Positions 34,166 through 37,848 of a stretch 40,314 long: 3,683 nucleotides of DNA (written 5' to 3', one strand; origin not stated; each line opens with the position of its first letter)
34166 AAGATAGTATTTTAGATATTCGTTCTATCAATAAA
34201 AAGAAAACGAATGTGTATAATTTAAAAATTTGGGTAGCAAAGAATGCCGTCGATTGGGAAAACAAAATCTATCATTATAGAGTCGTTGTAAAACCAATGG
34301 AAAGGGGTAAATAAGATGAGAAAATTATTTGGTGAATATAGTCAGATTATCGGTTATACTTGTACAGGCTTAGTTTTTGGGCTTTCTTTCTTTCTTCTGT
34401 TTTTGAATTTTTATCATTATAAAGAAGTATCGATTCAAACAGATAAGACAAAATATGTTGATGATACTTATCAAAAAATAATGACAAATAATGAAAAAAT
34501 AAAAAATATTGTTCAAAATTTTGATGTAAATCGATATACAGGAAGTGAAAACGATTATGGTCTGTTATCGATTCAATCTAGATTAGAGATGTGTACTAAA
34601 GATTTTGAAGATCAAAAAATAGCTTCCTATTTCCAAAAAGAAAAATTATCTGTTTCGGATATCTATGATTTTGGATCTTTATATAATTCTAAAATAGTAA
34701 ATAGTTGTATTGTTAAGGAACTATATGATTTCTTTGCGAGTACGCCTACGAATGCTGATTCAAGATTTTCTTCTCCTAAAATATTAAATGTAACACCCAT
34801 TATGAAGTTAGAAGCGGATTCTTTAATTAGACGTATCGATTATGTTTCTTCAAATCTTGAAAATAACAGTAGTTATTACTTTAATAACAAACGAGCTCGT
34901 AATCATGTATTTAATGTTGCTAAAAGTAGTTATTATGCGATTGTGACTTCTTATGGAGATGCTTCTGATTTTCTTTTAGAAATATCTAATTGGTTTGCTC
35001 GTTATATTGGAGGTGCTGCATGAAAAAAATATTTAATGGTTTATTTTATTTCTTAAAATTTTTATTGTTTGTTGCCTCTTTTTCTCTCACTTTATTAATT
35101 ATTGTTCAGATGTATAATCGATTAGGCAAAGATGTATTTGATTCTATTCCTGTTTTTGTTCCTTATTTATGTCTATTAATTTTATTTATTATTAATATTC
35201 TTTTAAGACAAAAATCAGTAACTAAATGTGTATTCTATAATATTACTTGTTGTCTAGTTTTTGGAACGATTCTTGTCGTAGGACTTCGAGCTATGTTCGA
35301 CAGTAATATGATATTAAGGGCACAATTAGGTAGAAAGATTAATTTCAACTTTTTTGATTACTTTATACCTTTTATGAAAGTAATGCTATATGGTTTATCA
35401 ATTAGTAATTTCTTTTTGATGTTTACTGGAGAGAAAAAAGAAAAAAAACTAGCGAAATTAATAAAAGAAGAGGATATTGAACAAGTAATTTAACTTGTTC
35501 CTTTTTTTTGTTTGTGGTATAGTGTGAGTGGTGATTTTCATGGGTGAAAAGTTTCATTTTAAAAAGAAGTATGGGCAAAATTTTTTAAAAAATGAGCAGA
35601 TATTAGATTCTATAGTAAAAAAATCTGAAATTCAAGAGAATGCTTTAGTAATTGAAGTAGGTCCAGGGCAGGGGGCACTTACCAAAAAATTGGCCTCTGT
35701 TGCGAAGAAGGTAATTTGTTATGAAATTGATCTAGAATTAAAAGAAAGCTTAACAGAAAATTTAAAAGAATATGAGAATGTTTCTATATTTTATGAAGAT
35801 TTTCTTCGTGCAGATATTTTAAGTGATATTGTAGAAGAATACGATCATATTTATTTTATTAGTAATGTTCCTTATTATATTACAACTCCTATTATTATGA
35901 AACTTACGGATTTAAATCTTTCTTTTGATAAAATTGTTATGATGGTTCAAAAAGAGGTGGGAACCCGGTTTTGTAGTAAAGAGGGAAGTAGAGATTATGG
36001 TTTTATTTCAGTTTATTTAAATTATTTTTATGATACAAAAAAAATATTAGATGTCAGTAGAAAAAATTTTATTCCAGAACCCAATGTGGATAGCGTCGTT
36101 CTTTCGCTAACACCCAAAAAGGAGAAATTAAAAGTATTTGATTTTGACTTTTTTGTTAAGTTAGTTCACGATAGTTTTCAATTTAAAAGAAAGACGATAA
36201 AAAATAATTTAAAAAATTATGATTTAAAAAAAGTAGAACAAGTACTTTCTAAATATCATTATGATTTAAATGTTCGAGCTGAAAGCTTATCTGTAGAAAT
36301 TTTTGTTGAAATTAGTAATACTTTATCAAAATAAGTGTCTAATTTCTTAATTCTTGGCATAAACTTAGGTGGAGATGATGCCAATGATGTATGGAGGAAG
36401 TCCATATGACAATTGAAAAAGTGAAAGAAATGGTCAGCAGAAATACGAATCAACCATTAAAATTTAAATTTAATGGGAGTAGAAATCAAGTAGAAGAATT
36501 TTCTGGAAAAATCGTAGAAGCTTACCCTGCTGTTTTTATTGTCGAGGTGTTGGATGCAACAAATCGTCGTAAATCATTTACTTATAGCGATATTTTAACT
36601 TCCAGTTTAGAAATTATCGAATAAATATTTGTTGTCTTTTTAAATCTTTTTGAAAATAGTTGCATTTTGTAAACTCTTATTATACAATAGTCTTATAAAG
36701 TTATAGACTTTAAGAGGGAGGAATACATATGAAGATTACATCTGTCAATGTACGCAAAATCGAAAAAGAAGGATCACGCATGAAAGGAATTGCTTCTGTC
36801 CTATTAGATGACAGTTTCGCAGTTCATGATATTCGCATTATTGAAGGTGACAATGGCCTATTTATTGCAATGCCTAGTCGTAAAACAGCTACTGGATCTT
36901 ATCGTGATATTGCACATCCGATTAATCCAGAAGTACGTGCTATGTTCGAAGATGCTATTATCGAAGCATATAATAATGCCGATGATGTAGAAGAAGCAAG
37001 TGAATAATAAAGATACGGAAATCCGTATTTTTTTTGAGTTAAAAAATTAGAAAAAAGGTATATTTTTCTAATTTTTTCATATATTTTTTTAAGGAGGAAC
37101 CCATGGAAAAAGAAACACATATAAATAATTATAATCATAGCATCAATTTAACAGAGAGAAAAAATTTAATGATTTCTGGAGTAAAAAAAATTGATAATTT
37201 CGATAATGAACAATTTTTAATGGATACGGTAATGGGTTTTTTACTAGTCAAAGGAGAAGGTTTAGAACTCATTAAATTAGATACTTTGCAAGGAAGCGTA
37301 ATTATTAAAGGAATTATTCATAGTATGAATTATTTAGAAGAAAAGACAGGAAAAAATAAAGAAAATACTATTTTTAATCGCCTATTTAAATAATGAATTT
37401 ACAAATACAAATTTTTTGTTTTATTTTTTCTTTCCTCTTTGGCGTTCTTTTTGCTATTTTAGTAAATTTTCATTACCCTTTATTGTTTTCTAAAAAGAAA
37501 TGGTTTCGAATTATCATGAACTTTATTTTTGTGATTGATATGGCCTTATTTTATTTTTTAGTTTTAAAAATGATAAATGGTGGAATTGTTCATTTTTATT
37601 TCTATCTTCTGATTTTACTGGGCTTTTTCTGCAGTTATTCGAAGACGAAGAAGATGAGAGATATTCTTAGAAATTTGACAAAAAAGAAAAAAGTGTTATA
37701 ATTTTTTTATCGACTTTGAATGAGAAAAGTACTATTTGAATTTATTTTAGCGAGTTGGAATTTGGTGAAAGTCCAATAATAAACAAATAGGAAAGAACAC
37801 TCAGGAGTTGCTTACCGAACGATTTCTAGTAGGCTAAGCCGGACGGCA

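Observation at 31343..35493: Six-gene SipW-dependent, TasA-like fibre or matrix cluster inserted in a conserved housekeeping string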

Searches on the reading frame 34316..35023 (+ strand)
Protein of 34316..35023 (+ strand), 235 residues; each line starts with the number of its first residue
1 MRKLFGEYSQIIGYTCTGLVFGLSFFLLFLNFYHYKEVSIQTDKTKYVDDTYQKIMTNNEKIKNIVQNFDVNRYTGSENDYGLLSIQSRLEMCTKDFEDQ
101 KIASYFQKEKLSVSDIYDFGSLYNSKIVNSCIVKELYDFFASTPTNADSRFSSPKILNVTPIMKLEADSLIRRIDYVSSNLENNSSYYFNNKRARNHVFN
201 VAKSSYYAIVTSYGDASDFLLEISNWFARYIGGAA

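Call 3: search_protein_families(library=pfam, proteins=[window:34316-35023:+], max_evalue=1)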
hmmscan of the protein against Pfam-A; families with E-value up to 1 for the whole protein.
window:34316-35023:+ (235 aa): 1 family
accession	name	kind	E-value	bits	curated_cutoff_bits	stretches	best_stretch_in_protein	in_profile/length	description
PF08651.15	DASH_Duo1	-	0.18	12.1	25.4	1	34-70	29-65/74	DASH complex subunit Duo1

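Call 4: search_protein_families(library=ncbifam, proteins=[window:34316-35023:+], max_evalue=1)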
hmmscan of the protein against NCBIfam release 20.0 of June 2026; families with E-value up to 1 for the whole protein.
window:34316-35023:+ (235 aa): 0 families

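Call 38: search_solved_structures(query=A5, max_evalue=10)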
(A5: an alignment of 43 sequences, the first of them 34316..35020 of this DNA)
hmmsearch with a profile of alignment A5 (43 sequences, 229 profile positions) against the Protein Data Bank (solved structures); distinct sequences matched with E-value up to 10: 3.
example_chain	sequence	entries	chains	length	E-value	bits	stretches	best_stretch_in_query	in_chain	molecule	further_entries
1l8d_A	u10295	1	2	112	0.97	11.9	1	47-119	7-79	DNA double-strand break repair rad50 ATPase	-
6zff_A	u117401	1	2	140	1.6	11.2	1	47-118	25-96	DNA double-strand break repair Rad50 ATPase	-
5t58_D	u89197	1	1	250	7.9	8.9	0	44-91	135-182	KLLA0D15741p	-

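Call 45: search_protein_families(library=pfam, alignment_id=A5, max_evalue=1)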
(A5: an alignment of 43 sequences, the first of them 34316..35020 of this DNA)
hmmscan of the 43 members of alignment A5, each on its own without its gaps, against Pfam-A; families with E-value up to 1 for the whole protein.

A. member 1, window:34316-35020:+ (235 aa): 1 family
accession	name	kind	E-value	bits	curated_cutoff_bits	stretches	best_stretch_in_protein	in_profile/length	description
PF08651.15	DASH_Duo1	-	0.18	12.1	25.4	1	34-70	29-65/74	DASH complex subunit Duo1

B. families by the number of members that match (of 43 scanned): 31 families (the first 25 are shown)
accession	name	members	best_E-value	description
PF09326.16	NADH_dhqG_C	7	0.0048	NADH-ubiquinone oxidoreductase subunit G, C-terminal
PF16695.10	Tai4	4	0.017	Type VI secretion system (T6SS), amidase immunity protein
PF07766.19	LETM1_RBD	3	0.023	LETM1-like, RBD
PF23116.1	HHD_RTEL1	2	0.041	RTEL1, HHD domain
PF03016.20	Exostosin_GT47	2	0.067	Exostosin GT47 domain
PF21652.2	YDR124W_N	2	0.082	YDR124W, N-terminal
PF18370.7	RGI_lyase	2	0.27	Rhamnogalacturonan I lyases beta-sheet domain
PF11950.13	DUF3467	1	0.0045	Protein of unknown function (DUF3467)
PF06728.19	PIG-U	1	0.0063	GPI transamidase subunit PIG-U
PF00620.32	RhoGAP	1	0.0082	RhoGAP domain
PF24229.1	Phage_TreK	1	0.016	Staphylococcus phage terminal repeat-encoded protein TreK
PF22427.2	SMMA_C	1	0.027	Maltogenic amylase, C-terminal domain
PF12950.13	TaqI_C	1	0.038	TaqI-like C-terminal specificity domain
PF02936.19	COX4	1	0.042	Cytochrome c oxidase subunit IV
PF13181.12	TPR_8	1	0.042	Tetratricopeptide repeat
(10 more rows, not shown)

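Call 47: find_homologous_proteins(query=window:34316-35020:+)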
Query window:34316-35020:+ (235 aa): 31 proteins with E <= 0.001 among 305 candidates.
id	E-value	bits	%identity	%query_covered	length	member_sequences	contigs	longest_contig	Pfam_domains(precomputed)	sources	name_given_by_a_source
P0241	5.5e-150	515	100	100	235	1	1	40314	-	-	-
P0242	4.2e-75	270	52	99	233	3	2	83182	-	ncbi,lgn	-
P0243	1.1e-72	262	50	99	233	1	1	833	-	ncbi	-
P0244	2.3e-71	258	49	99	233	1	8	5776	-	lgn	-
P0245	1.6e-70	255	52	100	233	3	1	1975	-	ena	-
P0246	5.7e-70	253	52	100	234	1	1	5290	-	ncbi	-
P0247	8.8e-70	253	52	100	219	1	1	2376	-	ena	-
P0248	9.0e-69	250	49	100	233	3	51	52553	-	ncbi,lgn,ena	-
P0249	1.3e-67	246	50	100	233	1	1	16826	-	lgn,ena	-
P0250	1.8e-67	245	49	99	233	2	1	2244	-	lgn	-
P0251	3.8e-67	244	51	100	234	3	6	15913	-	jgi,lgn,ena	-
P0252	4.2e-66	241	48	100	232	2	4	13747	-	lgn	-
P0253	9.6e-49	184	39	98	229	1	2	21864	-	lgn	-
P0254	2.7e-47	179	39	98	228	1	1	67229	-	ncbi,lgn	-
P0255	4.2e-46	175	40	99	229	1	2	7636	-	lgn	-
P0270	1.7e-21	95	31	100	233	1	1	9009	-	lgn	-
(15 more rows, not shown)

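Call 55: predict_structure(alignment_id=A7)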
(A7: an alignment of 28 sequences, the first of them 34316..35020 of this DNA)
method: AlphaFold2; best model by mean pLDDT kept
length: 235 residues; sequences in the alignment: 28
mean_pLDDT: 81.1   pTM: 0.71
mean pLDDT of the five models: 81.1, 80.4, 79.5, 77.3, 75.9
residues with pLDDT >= 90: 91; 70-90: 95; 50-70: 34; < 50: 15
segments of 3 or more residues with pLDDT < 50: 145-149, 186-191
pLDDT, mean of each block of 10 residues (from residue 1): 75 88 86 60 92 97 91 83 89 94 94 88 92 85 53 74 86 74 52 53 88 95 90 55
secondary structure, 60 per line:
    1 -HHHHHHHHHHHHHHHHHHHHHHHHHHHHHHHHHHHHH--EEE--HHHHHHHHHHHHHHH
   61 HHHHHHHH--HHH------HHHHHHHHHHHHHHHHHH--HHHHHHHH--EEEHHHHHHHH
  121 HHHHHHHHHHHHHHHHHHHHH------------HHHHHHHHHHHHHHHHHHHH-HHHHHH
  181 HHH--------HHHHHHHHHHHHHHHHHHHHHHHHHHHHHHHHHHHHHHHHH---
elements in order: H2-38 E41-43 H46-68 H80-97 H100-107 E110-112 H113-141 H154-173 H175-183 H192-232

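Call 59: fold_search(model_id=the predicted structure, library=pdb)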
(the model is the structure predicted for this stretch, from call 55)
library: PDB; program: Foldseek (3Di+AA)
matches with E <= 10: 455; with E <= 0.001: 0
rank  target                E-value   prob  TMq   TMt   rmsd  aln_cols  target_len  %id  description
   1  4uos                  8.1e-02  0.80  0.30  0.36  15.6       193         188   11  Thermodynamic hyperstability in parametrically designed helical bundles (released 2014-11-05)
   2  8tn1_A                8.5e-02  0.85  0.31  0.45  12.7       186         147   11  De novo designed protein binds poly ADP ribose polymerase inhibitors (PARPi) - apo (released 2024-04-24)
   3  2ap3                  2.3e-01  0.47  0.30  0.34  14.2       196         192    9  1.6 A Crystal Structure of a Conserved Protein of Unknown Function from Staphylococcus aureus (released 2005-09-27)
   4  7nao_f                2.6e-01  0.38  0.28  0.31  22.1       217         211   10  Human PA28-20S proteasome complex (released 2022-11-02)
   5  6duw                  3.2e-01  0.28  0.24  0.28  10.5       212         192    9  Crystal structure of the alpha-N-catenin actin-binding domain H1 mutant (released 2018-12-19)
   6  8cxb_f                3.4e-01  0.21  0.24  0.27  23.5       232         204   11  Human PA28-20S (PA28-4a3b) (released 2022-11-02)
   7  7yqc_A                4.0e-01  0.33  0.29  0.34  21.8       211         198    9  EM structure of human PA28gamma (released 2022-09-21)
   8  7dr6_B                4.2e-01  0.18  0.23  0.25  19.5       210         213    9  PA28alpha-beta in complex with immunoproteasome (released 2021-01-20)
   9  7drw_L                4.9e-01  0.16  0.23  0.25  20.5       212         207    9  Bovine 20S immunoproteasome in complex with two human PA28alpha-beta activators (released 2021-01-20)
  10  5gtm_A                4.9e-01  0.08  0.16  0.10  27.3       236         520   10  Modified human MxA, nucleotide-free form (released 2017-05-31)
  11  4k1o                  5.4e-01  0.20  0.24  0.27  11.5       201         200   12  Crystal structure of the alphaN-catenin actin-binding domain (released 2013-05-01)
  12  3ljb_B                5.7e-01  0.11  0.18  0.19  18.9       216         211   10  Structural basis of oligomerisation in the MxA stalk (released 2010-05-05)
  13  7nao_h                6.3e-01  0.25  0.28  0.30  22.1       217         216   10  Human PA28-20S proteasome complex (released 2022-11-02)
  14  8xyi                  6.6e-01  0.25  0.30  0.26  11.2       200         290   10  Structure of CXCR3 in complex with VUF10661 (Receptor-ligand focused map) (released 2025-02-26)
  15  2lk4_MODEL_1_A        6.6e-01  0.21  0.25  0.37   9.8       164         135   13  Structural and mechanistic insights into the interaction between PAT Pyk2 and Paxillin LD motif (released 2012-10-10)
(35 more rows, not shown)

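Call 72: find_encoding_contigs(protein=P0270, flank=8000, max_places=3)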
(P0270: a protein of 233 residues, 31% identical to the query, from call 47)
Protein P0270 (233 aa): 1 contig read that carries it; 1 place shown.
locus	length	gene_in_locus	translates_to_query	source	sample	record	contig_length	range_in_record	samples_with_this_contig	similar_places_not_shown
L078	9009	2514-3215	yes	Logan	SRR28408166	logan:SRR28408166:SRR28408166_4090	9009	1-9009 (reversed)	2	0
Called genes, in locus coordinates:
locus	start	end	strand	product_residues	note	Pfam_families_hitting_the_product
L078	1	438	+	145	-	?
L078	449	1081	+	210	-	-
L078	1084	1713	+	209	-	-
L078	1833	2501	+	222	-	-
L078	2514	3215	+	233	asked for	-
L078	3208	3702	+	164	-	-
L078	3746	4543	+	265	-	PF00398:RrnaAD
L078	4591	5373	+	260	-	PF05582:Peptidase_U57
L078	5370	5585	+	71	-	PF06257:VEG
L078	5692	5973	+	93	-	PF04026:SpoVG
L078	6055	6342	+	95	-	PF07873:YabP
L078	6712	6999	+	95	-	PF04977:DivIC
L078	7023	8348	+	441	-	PF01171:ATP_bind_3, PF11734:TilS_C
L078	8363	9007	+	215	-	?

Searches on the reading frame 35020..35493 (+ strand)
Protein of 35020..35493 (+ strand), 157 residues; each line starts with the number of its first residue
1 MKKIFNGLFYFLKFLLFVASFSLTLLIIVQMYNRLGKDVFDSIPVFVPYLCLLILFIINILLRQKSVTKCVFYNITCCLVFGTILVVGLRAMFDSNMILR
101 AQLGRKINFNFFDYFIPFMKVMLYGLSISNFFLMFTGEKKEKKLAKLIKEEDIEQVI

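Call 3: search_protein_families(library=pfam, proteins=[window:35020-35493:+], max_evalue=1)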
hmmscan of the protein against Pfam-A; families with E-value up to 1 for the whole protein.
window:35020-35493:+ (157 aa): 0 families

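Call 4: search_protein_families(library=ncbifam, proteins=[window:35020-35493:+], max_evalue=1)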
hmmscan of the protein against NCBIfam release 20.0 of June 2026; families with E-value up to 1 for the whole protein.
window:35020-35493:+ (157 aa): 1 family
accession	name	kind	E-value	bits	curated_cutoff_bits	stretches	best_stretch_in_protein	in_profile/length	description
NF007317.0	PRK09804.1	equivalog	0.00053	19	623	1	91-146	172-228/455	anaerobic C4-dicarboxylate transporter DcuC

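Call 46: search_protein_families(library=pfam, alignment_id=A6, max_evalue=1)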
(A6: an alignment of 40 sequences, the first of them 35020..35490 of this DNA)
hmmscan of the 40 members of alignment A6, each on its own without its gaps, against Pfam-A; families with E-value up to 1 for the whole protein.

A. member 1, window:35020-35490:+ (157 aa): 0 families

B. families by the number of members that match (of 40 scanned): 41 families (the first 25 are shown)
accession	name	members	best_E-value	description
PF08592.16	Anthrone_oxy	14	0.032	Anthrone oxygenase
PF03595.22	SLAC1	4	0.0062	Voltage-dependent anion channel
PF09925.14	DUF2157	4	0.011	Predicted membrane protein (DUF2157)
PF24985.1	DUF7775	4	0.067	Domain of unknown function (DUF7775)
PF07786.18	HGSNAT_cat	3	0.00084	Heparan-alpha-glucosaminide N-acetyltransferase, catalytic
PF06532.16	NrsF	3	0.032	Negative regulator of sigma F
PF04341.17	DUF485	3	0.049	Protein of unknown function, DUF485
PF09843.14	DUF2070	3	0.21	Predicted membrane protein (DUF2070)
PF19084.5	DUF5775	2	0.0034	Family of unknown function (DUF5775)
PF14126.11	DUF4293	2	0.2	Domain of unknown function (DUF4293)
PF05297.16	Herpes_LMP1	2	0.49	Herpesvirus latent membrane protein 1 (LMP1)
PF11877.13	DUF3397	2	0.54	Protein of unknown function (DUF3397)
PF19529.4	DUF6057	1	0.00022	Family of unknown function (DUF6057)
PF05246.16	DUF735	1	0.004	Protein of unknown function (DUF735)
PF07907.16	YibE_F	1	0.0051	YibE/F-like protein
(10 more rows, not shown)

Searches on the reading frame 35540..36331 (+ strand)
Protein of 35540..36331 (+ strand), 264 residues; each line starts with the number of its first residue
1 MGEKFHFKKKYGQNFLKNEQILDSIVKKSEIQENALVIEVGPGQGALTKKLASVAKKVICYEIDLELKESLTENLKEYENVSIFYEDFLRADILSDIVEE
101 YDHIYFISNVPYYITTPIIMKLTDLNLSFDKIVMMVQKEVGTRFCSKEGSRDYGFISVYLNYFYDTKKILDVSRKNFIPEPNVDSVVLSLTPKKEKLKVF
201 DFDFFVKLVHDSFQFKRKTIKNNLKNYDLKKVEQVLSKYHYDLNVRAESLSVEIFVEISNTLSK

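Call 75: search_protein_families(library=pfam, proteins=[window:35540-36331:+], max_evalue=0.001)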
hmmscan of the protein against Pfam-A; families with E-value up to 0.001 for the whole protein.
window:35540-36331:+ (264 aa): 2 families
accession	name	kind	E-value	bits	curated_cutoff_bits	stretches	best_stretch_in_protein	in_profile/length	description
PF00398.26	RrnaAD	-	5.8e-64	216.2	24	1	5-263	2-262/263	Ribosomal RNA adenine dimethylase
PF05401.17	NodS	-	0.00085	19.7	24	0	32-121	42-126/201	Nodulation protein S (NodS)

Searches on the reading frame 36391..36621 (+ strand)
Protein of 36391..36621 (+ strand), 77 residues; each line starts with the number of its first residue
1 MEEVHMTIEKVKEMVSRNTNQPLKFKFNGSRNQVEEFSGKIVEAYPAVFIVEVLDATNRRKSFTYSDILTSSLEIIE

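Call 75: search_protein_families(library=pfam, proteins=[window:36391-36621:+], max_evalue=0.001)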
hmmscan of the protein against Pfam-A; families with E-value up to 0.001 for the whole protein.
window:36391-36621:+ (77 aa): 1 family
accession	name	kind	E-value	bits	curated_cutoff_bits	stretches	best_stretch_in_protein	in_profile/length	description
PF06257.17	VEG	-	6.8e-17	61.7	25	1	7-75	2-72/73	Biofilm formation stimulator VEG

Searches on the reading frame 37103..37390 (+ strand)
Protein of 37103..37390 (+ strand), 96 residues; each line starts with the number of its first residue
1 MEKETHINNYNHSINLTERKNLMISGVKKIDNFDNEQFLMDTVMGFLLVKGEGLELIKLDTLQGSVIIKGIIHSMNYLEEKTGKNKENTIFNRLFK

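Call 75: search_protein_families(library=pfam, proteins=[window:37103-37390:+], max_evalue=0.001)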
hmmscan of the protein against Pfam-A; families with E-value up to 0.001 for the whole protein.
window:37103-37390:+ (96 aa): 1 family
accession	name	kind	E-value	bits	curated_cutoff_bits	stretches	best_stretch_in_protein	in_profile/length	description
PF07873.16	YabP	-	8.9e-17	61.1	27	1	12-77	1-64/64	YabP family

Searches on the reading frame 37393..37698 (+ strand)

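Call 75: search_protein_families(library=pfam, proteins=[window:37393-37698:+], max_evalue=0.001)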
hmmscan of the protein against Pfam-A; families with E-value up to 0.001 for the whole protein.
window:37393-37698:+ (102 aa): 1 family
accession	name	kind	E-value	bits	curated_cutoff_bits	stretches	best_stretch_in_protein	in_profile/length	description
PF09578.15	Spore_YabQ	-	3.2e-06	27.7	27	1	9-82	4-75/79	Spore cortex protein YabQ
